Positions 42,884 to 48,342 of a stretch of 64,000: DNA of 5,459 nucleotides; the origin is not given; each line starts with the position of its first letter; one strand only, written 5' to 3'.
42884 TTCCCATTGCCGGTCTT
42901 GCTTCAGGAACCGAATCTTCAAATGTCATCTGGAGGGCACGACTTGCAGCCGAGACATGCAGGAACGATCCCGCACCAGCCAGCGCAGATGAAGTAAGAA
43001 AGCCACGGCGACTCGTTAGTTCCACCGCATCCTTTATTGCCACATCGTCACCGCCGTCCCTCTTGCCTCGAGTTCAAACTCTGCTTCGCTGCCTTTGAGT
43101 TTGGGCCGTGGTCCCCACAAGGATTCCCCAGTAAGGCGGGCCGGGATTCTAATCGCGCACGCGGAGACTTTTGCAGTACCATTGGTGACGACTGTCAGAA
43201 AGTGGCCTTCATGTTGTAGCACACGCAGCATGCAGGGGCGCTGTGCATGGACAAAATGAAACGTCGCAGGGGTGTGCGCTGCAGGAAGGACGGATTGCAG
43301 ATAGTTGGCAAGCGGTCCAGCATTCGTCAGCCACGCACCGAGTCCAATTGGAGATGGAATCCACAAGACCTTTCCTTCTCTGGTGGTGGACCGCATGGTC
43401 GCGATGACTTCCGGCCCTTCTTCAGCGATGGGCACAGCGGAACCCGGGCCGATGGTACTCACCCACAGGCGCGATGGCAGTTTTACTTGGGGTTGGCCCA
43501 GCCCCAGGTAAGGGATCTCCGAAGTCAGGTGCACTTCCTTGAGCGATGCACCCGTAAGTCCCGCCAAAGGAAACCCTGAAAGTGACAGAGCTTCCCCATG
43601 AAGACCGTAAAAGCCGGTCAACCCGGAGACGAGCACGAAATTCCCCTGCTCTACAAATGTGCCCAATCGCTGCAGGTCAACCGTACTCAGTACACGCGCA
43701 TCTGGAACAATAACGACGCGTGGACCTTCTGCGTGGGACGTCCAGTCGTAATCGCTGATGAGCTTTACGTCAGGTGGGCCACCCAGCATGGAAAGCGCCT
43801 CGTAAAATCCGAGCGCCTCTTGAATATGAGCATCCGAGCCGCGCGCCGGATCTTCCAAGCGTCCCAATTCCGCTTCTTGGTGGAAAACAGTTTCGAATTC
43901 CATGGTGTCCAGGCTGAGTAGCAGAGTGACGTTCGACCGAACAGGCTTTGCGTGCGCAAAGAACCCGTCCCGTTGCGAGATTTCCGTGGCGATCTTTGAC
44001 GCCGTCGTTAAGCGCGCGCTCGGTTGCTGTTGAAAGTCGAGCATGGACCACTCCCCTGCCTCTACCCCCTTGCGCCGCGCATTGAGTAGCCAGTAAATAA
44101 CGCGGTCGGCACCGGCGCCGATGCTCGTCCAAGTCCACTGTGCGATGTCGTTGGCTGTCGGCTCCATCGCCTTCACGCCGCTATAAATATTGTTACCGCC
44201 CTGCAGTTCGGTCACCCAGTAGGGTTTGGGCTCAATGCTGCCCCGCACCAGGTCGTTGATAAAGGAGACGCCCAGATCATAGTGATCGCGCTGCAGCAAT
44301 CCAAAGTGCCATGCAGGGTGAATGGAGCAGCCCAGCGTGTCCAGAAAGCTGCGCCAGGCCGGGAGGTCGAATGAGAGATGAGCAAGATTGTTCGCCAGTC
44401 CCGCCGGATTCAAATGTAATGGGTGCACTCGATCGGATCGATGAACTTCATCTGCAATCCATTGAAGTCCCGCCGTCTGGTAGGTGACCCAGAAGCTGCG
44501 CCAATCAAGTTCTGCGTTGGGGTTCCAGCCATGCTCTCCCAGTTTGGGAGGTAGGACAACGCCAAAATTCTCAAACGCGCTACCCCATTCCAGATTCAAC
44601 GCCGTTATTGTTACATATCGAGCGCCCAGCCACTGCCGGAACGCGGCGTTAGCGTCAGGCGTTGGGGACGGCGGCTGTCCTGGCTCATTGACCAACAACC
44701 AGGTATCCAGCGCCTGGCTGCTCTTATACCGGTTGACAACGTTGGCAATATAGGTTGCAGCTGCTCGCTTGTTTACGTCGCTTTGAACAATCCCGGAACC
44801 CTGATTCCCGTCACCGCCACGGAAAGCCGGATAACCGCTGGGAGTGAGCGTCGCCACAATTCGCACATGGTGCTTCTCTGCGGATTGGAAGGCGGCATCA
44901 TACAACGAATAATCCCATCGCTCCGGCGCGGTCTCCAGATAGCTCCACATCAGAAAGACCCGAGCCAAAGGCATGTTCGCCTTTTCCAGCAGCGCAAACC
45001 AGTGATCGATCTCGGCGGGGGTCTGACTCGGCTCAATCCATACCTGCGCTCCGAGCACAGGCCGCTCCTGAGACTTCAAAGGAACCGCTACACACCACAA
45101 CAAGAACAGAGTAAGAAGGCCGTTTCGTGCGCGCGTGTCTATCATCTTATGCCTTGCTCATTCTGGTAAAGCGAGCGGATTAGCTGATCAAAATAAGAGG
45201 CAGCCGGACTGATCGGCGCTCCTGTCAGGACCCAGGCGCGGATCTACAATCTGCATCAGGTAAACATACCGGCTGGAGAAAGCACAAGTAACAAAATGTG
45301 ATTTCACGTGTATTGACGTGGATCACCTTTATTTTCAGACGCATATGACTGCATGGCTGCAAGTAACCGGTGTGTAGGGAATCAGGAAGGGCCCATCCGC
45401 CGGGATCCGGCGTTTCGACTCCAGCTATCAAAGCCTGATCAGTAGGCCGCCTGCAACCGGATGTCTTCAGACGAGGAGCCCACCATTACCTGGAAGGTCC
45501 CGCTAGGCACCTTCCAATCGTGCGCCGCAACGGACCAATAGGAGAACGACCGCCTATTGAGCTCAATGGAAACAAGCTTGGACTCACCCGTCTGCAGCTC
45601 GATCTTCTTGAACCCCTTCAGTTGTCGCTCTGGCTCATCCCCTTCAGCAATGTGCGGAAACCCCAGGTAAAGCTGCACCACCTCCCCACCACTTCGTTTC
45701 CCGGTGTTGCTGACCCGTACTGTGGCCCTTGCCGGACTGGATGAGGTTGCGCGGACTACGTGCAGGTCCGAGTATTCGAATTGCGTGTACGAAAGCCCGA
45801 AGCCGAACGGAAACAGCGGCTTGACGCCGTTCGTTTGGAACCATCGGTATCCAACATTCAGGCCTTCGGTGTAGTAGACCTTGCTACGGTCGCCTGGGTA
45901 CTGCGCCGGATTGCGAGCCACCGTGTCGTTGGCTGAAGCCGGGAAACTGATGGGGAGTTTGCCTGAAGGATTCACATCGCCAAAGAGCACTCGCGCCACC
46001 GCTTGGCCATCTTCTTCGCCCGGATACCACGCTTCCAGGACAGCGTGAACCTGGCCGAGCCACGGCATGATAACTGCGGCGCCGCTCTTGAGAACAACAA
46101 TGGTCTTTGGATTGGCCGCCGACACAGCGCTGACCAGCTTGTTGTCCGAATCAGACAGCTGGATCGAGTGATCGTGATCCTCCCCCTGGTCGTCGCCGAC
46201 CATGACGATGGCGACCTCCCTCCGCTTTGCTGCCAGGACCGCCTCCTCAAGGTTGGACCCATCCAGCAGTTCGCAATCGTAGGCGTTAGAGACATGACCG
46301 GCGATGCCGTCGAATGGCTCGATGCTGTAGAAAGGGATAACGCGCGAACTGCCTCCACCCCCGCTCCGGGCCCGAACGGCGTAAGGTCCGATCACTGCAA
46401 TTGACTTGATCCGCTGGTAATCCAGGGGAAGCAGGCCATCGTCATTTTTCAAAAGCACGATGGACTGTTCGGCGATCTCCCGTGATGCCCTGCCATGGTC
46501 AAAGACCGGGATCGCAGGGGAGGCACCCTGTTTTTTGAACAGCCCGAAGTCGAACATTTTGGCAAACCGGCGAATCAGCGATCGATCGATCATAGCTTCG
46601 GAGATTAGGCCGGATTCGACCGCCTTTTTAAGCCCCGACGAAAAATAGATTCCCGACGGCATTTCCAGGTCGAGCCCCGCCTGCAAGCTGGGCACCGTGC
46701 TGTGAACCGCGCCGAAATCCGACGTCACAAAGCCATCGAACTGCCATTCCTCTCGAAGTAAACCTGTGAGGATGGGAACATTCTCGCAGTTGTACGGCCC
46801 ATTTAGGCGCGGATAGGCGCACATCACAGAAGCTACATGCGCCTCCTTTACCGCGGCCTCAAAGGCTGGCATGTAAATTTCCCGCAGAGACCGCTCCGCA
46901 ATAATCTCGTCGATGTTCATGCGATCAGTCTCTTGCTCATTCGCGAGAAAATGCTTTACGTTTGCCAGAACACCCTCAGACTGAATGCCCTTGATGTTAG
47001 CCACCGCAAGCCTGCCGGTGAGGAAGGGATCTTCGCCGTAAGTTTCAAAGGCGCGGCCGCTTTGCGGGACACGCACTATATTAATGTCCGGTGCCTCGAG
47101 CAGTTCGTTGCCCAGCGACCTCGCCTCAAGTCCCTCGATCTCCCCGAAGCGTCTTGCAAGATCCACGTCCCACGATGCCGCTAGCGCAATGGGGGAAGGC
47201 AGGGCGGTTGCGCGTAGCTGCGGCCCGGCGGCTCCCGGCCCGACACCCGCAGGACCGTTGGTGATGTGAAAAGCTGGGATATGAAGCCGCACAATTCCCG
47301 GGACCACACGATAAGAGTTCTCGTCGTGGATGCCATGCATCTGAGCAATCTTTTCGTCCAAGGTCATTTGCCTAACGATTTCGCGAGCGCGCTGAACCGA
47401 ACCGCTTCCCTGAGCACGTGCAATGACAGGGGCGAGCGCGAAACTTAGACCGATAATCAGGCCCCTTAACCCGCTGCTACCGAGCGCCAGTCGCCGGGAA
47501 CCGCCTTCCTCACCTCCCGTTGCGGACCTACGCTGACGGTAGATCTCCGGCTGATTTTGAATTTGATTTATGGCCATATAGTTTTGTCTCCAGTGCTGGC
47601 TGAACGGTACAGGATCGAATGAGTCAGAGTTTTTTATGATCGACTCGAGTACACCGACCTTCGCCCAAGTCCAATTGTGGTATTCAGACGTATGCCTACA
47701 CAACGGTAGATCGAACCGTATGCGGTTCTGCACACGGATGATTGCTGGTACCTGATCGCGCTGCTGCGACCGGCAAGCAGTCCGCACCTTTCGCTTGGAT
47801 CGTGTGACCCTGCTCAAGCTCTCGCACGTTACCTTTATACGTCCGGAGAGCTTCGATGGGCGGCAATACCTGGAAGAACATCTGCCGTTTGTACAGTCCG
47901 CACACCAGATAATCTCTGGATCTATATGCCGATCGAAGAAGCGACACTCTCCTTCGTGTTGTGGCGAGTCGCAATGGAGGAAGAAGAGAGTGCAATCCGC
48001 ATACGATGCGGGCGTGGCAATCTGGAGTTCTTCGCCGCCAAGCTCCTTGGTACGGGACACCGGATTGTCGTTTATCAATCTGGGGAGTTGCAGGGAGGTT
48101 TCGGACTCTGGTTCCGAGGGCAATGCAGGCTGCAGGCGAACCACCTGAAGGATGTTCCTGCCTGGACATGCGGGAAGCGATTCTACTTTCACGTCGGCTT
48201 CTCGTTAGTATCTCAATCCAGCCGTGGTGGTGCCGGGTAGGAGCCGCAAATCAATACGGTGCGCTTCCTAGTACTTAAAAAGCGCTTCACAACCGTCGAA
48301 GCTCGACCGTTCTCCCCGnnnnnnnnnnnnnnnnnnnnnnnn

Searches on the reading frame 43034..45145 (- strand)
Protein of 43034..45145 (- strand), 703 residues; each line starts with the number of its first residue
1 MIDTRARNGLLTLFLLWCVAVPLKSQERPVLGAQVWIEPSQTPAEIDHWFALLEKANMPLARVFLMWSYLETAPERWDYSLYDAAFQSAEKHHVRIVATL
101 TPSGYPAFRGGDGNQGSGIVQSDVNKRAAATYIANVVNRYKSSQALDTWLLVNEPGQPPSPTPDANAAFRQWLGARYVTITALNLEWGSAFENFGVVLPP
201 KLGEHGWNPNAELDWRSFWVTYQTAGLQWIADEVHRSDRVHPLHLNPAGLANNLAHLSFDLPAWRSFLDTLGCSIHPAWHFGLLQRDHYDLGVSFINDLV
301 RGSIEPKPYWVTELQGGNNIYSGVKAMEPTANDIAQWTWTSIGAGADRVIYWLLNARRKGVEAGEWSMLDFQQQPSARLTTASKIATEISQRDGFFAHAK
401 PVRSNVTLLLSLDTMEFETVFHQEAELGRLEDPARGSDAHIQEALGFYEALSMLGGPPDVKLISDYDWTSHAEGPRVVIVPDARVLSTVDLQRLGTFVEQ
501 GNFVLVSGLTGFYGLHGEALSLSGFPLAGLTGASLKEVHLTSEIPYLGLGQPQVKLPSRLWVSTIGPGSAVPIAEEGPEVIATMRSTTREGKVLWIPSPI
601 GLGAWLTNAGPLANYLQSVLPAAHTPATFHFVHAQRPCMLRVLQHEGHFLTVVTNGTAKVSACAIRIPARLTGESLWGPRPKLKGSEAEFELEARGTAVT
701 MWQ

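Call 9: search_protein_families(library=pfam, proteins=[window:43034-45145:-], max_evalue=0.001)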
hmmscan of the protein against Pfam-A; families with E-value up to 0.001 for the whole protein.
window:43034-45145:- (703 aa): 2 families
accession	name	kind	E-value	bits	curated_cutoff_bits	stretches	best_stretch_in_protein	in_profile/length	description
PF02449.21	Glyco_hydro_42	-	9.2e-28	98.1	21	1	112-389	95-373/376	Beta-galactosidase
PF08532.16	Glyco_hydro_42M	-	0.00015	21.8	25.8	1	439-579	27-163/207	Beta-galactosidase trimerisation domain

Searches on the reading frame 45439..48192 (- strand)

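Call 9: search_protein_families(library=pfam, proteins=[window:45439-48192:-], max_evalue=0.001)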
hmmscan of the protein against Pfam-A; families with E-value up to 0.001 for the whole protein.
window:45439-48192:- (917 aa): 3 families
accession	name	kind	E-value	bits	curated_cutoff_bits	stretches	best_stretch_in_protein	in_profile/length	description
PF01915.27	Glyco_hydro_3_C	-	1.8e-57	195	31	1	578-802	1-200/200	Glycosyl hydrolase family 3 C-terminal domain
PF00933.27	Glyco_hydro_3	-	1.4e-37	130.3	27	1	326-541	79-312/316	Glycosyl hydrolase family 3 N terminal domain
PF14310.12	Fn3-like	-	1.2e-25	89.9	25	1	837-908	1-71/71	Fibronectin type III-like domain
